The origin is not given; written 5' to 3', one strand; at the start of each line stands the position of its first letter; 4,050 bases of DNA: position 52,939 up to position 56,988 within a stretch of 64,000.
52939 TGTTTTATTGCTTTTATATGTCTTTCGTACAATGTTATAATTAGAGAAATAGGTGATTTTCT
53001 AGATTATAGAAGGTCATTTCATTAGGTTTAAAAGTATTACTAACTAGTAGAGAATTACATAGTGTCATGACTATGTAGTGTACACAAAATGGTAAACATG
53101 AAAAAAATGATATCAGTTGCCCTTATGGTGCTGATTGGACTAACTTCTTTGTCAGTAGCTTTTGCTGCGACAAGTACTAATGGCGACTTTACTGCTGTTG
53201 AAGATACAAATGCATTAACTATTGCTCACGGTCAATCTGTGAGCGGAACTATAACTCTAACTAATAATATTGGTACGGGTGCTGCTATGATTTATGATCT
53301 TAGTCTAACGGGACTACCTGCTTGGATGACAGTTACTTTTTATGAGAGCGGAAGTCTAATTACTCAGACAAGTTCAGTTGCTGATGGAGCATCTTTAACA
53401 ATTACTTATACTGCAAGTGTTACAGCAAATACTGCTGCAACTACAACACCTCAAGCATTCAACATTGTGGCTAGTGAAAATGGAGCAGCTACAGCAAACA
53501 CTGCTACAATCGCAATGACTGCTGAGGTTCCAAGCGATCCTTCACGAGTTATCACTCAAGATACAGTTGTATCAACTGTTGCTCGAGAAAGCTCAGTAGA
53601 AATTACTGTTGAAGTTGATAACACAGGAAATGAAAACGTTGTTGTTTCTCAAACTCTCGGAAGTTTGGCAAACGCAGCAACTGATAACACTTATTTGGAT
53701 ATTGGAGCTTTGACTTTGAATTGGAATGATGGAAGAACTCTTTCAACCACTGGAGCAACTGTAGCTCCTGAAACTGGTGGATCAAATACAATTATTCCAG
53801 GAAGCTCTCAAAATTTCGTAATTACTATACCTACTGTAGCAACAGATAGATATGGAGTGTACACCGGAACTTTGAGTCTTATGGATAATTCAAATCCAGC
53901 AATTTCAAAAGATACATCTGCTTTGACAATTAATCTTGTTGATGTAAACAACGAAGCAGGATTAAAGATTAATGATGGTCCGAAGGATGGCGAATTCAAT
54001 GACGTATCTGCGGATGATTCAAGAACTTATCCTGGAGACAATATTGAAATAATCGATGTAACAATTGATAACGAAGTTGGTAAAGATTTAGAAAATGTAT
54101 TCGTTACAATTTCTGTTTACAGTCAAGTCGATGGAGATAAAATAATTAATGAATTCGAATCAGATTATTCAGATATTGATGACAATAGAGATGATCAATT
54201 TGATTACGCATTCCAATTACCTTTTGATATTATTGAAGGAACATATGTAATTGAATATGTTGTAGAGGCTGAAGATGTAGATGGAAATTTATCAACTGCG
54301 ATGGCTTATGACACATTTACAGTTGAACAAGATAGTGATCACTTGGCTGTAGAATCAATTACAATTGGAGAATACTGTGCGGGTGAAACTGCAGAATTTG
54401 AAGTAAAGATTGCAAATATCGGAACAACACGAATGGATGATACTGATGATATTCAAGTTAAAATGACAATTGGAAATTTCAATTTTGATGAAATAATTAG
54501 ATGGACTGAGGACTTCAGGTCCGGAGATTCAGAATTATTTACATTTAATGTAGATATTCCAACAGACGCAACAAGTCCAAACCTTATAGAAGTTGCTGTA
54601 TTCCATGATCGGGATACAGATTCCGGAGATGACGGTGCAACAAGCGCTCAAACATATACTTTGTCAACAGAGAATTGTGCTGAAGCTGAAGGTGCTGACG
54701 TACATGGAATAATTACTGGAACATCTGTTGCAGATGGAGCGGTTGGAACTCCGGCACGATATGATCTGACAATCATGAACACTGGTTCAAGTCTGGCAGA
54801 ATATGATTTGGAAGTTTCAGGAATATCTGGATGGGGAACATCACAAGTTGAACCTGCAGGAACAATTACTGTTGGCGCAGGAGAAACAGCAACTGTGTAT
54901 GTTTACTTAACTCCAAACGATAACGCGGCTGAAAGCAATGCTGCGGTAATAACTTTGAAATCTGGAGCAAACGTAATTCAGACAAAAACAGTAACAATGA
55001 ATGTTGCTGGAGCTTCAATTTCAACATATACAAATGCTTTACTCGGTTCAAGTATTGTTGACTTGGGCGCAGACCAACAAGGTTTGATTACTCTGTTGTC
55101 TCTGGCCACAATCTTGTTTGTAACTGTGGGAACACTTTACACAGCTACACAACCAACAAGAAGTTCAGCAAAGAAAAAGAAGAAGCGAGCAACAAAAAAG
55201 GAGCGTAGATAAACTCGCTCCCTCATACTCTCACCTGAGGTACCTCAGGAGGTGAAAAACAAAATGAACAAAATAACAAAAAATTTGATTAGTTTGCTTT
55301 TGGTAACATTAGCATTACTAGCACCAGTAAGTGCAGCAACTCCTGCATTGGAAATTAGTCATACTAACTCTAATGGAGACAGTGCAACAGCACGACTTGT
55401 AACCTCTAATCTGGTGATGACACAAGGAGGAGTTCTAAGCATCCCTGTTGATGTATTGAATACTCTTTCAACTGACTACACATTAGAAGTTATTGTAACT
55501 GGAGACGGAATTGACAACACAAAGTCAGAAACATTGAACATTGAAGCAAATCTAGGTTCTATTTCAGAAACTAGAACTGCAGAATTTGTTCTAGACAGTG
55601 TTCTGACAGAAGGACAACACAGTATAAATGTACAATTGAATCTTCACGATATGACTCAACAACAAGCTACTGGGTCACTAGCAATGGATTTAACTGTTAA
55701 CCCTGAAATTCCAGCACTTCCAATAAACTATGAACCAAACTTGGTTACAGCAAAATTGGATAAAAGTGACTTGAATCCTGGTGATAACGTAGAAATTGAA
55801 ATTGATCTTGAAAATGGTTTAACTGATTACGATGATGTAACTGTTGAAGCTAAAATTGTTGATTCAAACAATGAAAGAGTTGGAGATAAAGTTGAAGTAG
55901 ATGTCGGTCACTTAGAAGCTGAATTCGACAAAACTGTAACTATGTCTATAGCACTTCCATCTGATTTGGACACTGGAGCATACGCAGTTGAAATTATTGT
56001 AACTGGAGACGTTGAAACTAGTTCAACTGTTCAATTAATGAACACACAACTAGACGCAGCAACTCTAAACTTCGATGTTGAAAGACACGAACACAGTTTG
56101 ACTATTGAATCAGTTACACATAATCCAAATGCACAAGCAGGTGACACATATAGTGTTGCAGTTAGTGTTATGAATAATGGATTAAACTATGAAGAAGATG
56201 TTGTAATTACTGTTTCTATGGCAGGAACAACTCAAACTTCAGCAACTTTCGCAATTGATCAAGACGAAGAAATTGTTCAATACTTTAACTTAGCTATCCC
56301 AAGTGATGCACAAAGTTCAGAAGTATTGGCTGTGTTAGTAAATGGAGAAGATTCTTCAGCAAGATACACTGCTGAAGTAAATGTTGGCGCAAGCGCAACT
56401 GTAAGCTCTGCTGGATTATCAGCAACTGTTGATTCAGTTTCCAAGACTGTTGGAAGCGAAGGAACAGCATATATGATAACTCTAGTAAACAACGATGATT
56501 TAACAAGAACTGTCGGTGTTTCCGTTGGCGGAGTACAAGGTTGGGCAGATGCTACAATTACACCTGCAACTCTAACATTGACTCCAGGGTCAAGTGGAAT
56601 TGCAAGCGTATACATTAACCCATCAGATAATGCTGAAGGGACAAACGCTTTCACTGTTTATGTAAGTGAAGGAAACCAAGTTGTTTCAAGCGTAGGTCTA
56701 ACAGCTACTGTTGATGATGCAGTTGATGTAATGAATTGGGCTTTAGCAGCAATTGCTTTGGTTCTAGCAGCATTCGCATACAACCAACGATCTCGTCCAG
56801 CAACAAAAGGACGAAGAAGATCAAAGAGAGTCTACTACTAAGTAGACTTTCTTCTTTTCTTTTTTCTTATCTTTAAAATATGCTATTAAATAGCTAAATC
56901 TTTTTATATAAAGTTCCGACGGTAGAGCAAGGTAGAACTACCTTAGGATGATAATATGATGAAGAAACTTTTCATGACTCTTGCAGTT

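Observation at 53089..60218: Cluster of three large membrane-anchored CARDB/DUF11-like surface proteins, the last with a repetitive cytoplasmic docking-like tail, plus a coupled unknown gene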

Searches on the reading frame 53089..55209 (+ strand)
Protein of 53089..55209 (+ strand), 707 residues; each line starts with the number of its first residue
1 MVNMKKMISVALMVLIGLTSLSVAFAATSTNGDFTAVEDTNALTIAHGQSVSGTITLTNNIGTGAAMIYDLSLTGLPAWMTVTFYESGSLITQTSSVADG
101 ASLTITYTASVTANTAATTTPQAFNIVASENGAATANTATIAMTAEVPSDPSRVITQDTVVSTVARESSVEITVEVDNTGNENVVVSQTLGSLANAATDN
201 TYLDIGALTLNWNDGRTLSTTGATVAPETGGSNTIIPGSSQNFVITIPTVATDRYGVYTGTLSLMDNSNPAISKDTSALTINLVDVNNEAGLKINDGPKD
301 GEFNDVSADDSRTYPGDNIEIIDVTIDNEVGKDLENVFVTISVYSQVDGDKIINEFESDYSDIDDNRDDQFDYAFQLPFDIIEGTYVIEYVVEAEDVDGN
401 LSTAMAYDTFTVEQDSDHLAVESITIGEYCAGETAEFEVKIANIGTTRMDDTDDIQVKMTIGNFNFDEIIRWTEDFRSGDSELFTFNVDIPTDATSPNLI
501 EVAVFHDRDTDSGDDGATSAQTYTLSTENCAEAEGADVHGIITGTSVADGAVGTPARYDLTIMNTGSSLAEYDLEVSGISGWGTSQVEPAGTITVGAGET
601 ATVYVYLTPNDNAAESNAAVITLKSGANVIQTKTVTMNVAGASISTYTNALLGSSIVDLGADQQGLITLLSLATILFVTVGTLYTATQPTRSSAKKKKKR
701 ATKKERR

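Call 3: search_protein_families(library=pfam, proteins=[window:53089-55209:+], max_evalue=1)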
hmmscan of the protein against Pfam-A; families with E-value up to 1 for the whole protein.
window:53089-55209:+ (707 aa): 3 families
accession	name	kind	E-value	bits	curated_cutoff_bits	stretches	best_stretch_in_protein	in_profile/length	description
PF11614.14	FixG_C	-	4e-08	33.9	25.6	1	557-624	34-102/119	IG-like fold at C-terminal of FixG, putative oxidoreductase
PF10633.15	NPCBM_assoc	-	0.0035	17.9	24.4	1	553-617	4-68/78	NPCBM-associated, NEW3 domain of alpha-galactosidase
PF22676.1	GalA_N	-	0.12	12.7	27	1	351-416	45-108/133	Alpha-galactosidase, N-terminal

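Call 9: search_protein_families(library=ncbifam, proteins=[window:53089-55209:+], max_evalue=1)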
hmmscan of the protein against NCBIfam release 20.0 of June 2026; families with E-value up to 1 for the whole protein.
window:53089-55209:+ (707 aa): 5 families
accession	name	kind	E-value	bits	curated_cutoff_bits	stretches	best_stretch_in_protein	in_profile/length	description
NF033506.0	PACE-CTERM-PROT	exception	1.4e-37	129.7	110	1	22-654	19-599/627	putative S-layer protein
NF040942.2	hypo_ExtJ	equivalog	0.01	16.2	52.5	1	4-46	1-41/77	selenite/tellurite reduction operon protein ExtJ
TIGR02745.1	ccoG_rdxA_fixG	equivalog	0.016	14.2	316.7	1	556-624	348-414/435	cytochrome c oxidase accessory protein CcoG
NF047632.1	SodCCaul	equivalog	0.02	14.4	250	1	32-138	19-122/173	superoxide dismutase[Cu-Zn]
NF041112.1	chap_CsgH_alph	subfamily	0.12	12.4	35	1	571-604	28-61/91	curli-like amyloid fiber formation chaperone CsgH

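Call 44: search_solved_structures(query=window:53089-55209:+, max_evalue=1)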
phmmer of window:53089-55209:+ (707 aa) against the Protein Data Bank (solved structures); distinct sequences matched with E-value up to 1: 2.
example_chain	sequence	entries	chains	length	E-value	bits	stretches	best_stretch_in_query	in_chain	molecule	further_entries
4r7v_A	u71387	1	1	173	0.47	12.3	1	444-517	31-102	Arrestin domain-containing protein 3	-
4r7x_A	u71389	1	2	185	0.52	12.2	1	444-517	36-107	Arrestin domain-containing protein 3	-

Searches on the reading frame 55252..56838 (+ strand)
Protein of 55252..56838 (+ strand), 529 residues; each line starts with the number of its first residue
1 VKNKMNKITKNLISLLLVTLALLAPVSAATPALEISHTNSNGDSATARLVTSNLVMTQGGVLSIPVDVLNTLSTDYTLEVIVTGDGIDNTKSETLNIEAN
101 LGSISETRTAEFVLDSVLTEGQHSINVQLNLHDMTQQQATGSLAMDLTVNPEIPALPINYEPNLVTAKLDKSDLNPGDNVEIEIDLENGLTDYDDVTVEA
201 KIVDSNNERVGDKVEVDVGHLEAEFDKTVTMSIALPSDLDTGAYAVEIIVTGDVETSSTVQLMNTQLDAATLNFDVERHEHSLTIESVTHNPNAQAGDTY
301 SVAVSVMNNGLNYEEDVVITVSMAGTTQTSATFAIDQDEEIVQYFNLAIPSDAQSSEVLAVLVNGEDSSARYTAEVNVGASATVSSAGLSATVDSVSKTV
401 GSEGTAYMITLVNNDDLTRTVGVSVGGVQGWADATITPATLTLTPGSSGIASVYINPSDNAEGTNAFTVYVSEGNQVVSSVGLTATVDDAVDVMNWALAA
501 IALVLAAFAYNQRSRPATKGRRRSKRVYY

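Call 3: search_protein_families(library=pfam, proteins=[window:55252-56838:+], max_evalue=1)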
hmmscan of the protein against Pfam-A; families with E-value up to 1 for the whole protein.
window:55252-56838:+ (529 aa): 7 families
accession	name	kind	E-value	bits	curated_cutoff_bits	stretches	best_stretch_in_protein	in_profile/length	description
PF24318.1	DUF7490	-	1.8e-06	28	27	1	180-259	21-97/106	Domain of unknown function (DUF7490)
PF11614.14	FixG_C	-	2.4e-05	24.9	25.6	1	406-473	34-103/119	IG-like fold at C-terminal of FixG, putative oxidoreductase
PF14524.12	Wzt_C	-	8.2e-05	23.1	30.4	1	171-271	25-126/143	Wzt C-terminal domain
PF16116.10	DUF4832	-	0.0075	16.5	29.2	0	174-248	118-195/216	Domain of unknown function (DUF4832)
PF10633.15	NPCBM_assoc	-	0.026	15.1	24.4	0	414-465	17-69/78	NPCBM-associated, NEW3 domain of alpha-galactosidase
PF07705.17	CARDB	-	0.077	13.7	22.7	1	283-366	4-86/101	CARDB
PF20942.3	DUF4785_2nd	-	0.24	11.8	30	0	169-210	9-50/105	Domain of unknown function (DUF4785) central domain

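Call 9: search_protein_families(library=ncbifam, proteins=[window:55252-56838:+], max_evalue=1)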
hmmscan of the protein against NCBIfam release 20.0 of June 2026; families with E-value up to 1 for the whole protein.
window:55252-56838:+ (529 aa): 2 families
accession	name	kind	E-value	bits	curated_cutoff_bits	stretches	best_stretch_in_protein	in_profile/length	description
NF033506.0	PACE-CTERM-PROT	exception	2.3e-27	96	110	1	173-479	243-575/627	putative S-layer protein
TIGR00999.1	8a0102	subfamily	0.066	12.3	319.3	1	369-416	136-188/271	CzcB/NccB family metal efflux transporter periplasmic adaptor subunit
